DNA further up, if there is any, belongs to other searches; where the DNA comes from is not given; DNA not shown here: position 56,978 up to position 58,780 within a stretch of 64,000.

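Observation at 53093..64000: Six-gene operon: Ser/Thr kinase, PP2C, Upf1-like helicase, unknown 490-aa protein, coiled-coil McrB-like, zinc-ribbon McrC-like (CoCoNuT/TerY-P-like, with unplaced parts)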

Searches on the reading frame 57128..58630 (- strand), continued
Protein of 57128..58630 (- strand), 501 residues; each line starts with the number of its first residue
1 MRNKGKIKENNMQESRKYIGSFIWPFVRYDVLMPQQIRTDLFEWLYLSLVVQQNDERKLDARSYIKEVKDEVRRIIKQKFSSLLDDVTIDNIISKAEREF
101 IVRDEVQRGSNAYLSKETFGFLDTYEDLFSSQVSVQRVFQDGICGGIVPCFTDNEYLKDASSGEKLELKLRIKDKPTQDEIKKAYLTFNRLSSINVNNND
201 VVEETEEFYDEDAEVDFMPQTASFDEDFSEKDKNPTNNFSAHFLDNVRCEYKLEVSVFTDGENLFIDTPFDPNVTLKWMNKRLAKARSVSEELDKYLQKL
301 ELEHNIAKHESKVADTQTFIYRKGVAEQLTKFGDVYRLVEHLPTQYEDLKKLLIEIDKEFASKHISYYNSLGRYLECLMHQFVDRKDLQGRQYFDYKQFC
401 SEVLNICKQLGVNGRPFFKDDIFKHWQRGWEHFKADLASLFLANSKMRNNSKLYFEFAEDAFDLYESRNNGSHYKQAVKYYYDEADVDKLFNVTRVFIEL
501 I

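Call 53: search_protein_families(library=pfam, proteins=[P0309, P0311, P0313, P0316, P0324, P0335, P0341, P0344, P0345, P0328], max_evalue=0.1)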
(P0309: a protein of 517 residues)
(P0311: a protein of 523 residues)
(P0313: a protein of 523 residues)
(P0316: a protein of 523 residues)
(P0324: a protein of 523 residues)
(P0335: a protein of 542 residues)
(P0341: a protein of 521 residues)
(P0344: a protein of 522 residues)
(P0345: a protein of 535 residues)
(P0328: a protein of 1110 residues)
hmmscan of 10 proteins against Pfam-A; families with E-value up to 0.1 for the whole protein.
P0309 (517 aa): 0 families

P0311 (523 aa): 0 families

P0313 (523 aa): 2 families
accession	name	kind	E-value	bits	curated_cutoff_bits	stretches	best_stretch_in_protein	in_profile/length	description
PF22654.1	DUF7008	-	0.074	12.5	42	0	62-146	107-191/368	Domain of unknown function (DUF7008)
PF24871.1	Piezo_TM1-24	-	0.077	11.9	28.8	0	440-514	225-299/682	Piezo TM1-24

P0316 (523 aa): 1 family
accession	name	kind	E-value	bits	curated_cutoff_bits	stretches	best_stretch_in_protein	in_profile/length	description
PF09581.16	Spore_III_AF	-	0.0097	16.4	28.3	1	267-358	35-125/185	Stage III sporulation protein AF (Spore_III_AF)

P0324 (523 aa): 0 families

P0335 (542 aa): 0 families

P0341 (521 aa): 4 families
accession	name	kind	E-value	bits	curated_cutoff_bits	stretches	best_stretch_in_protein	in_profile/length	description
PF24409.1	wHTH-PRTase_assc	-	2.6e-05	24.6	27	1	52-109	3-60/83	wHTH-PRTase associated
PF18735.6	HEPN_RiboL-PSP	-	0.033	14.5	28.4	1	453-510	143-185/191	RiboL-PSP-HEPN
PF24571.2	HEAT_SCC3-SA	-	0.059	13.8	25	0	292-380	174-256/261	Cohesin subunit SCC3/SA, HEAT-repeats domain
PF05524.18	PEP-utilisers_N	-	0.091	13.4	24.4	0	338-397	31-89/121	PEP-utilising enzyme, N-terminal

P0344 (522 aa): 4 families
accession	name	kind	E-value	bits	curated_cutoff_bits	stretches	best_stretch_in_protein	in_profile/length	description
PF24409.1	wHTH-PRTase_assc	-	5.3e-05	23.6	27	1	50-103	4-57/83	wHTH-PRTase associated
PF18035.6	Bap31_Bap29_C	-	0.0014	19.1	30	1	343-365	16-38/52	Bap31/Bap29 cytoplasmic coiled-coil domain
PF18739.6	HEPN_Apea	-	0.038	14.9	24.4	1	476-521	83-128/136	Apea-like HEPN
PF05600.17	CDK5RAP3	-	0.095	11.9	22.6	0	183-367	250-417/502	CDK5 regulatory subunit-associated protein 3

P0345 (535 aa): 0 families

P0328 (1110 aa): 5 families
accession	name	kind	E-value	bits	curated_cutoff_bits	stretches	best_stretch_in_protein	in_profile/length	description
PF13306.12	LRR_5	-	1.4e-126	416.5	27.7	7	568-668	16-115/127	BspA type Leucine rich repeat region (6 copies)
PF13855.12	LRR_8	-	9.5e-30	102.6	27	3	568-614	8-55/61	Leucine rich repeat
PF23952.1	LRR_EndoS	-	9.1e-09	36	27.9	0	128-193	30-92/116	Endo-beta-N-acetylglucosaminidase EndoS LRR domain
PF08132.16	AdoMetDC_leader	-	0.00018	21.7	25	0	595-608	34-47/51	S-adenosyl-l-methionine decarboxylase leader peptide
PF24164.1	TMP_N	-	0.05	14.5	27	0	603-645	37-79/82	Tape measure protein N-terminal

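Call 57: find_related_loci(query=A1, collection=genome_contigs, flank=10000)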
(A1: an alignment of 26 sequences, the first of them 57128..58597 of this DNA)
Query A1 (490 aa) in genome_contigs; peptide patterns used: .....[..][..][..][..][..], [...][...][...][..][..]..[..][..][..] (x = any residue, [..] = any of these).
93 stretches matched a pattern; 5 encode a relative of the query (tblastn E <= 1e-3); 5 distinct loci.
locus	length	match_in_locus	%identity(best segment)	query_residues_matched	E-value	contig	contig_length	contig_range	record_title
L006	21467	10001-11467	60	1-490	0e+0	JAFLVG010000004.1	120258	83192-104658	MAG: Clostridiales bacterium isolate HAN099 Seq4, whole genome shotgun sequence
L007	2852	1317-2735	36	13-489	3e-105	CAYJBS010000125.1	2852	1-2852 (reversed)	MAG TPA_asm: uncultured Christensenella sp. isolate ERP122455_co1_162 genome assembly, contig: NODE_18334_length_2852_co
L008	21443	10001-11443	33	8-490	5e-71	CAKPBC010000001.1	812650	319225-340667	MAG: uncultured Bacilli bacterium isolate REFINED_METABAT215_TOP10_CONTIGS_1500_ASSEMBLY_K77_MERGED__Hadza_MoBio_hadza-E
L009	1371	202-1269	33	6-372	3e-60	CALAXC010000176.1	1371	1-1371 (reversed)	MAG TPA_asm: uncultured Clostridia bacterium isolate SRR6425821_bin.111_CONCOCT_v1.1_MAG genome assembly, contig: ERZ176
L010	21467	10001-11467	31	8-490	9e-70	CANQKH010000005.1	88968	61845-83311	MAG: uncultured Clostridia bacterium isolate Lapin-030__bin96 genome assembly, contig: Lapin-030__NODE_356_length_88968_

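Call 86: search_protein_families(library=pfam, proteins=[L002:3199-3876:+, L003:3204-3893:+, L004:3173-3886:+], max_evalue=0.1)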
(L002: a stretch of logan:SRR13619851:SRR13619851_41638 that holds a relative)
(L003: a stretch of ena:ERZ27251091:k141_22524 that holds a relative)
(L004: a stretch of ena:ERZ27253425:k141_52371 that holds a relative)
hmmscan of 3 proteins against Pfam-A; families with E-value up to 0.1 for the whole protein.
L002:3199-3876:+ (226 aa): 2 families
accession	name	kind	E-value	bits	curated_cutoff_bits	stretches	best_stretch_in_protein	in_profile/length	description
PF01381.28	HTH_3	-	0.006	17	23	0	3-31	1-29/55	Helix-turn-helix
PF08279.18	HTH_11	-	0.089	13.1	25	0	5-32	7-36/55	HTH domain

L003:3204-3893:+ (230 aa): 5 families
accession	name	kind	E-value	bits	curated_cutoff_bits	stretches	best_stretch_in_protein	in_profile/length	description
PF08279.18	HTH_11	-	0.011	16.1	25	1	12-34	16-38/55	HTH domain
PF04967.18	HTH_10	-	0.031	14.5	23.1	0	11-33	23-45/53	HTH DNA binding domain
PF19008.5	DUF5737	-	0.079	13.6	27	0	176-209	25-58/99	Family of unknown function (DUF5737)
PF13551.12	HTH_29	-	0.081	13.5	28.1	0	12-38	12-39/64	Winged helix-turn helix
PF01817.26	CM_2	-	0.091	13.4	27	0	64-113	16-65/80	Chorismate mutase type II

L004:3173-3886:+ (238 aa): 7 families
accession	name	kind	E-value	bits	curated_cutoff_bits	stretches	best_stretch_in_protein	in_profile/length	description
PF02954.25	HTH_8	-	0.0049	17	22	1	12-40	7-35/42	Bacterial regulatory protein, Fis family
PF12844.13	HTH_19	-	0.012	15.9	30.2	1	15-55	4-40/64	Helix-turn-helix domain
PF24852.1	DUF7726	-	0.016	15.7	26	0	14-65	13-64/73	Domain of unknown function (DUF7726)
PF01381.28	HTH_3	-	0.043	14.3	23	0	15-56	1-38/55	Helix-turn-helix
PF08279.18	HTH_11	-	0.043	14.1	25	0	20-45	13-37/55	HTH domain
PF17762.8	HTH_ParB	-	0.071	13.7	22.6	0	10-42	7-39/102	ParB HTH domain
PF13384.12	HTH_23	-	0.078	13.3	24.6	0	23-50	17-45/50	Homeodomain-like domain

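Call 87: search_protein_families(library=padloc, proteins=[L003:10001-11485:+], max_evalue=0.001)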
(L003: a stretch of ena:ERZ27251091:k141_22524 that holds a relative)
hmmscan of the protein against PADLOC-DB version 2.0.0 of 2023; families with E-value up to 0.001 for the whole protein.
L003:10001-11485:+ (495 aa): 0 families

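Call 88: search_protein_families(library=padloc, alignment_id=A4, max_evalue=0.01)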
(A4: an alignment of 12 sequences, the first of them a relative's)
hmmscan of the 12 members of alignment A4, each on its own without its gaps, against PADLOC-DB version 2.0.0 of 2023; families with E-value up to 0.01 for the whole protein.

A. member 1, P0341 (521 aa): 2 families
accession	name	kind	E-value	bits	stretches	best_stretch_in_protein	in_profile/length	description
PDLC03922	MkoB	-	9.9e-07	26.4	1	24-160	6-145/610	-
PDLC02933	PRTase_III-A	-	0.0029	15.2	1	51-108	288-344/368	-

B. families by the number of members that match (of 12 scanned): 2 families
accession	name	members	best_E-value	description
PDLC03922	MkoB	3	1.7e-07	-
PDLC02933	PRTase_III-A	2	0.0022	-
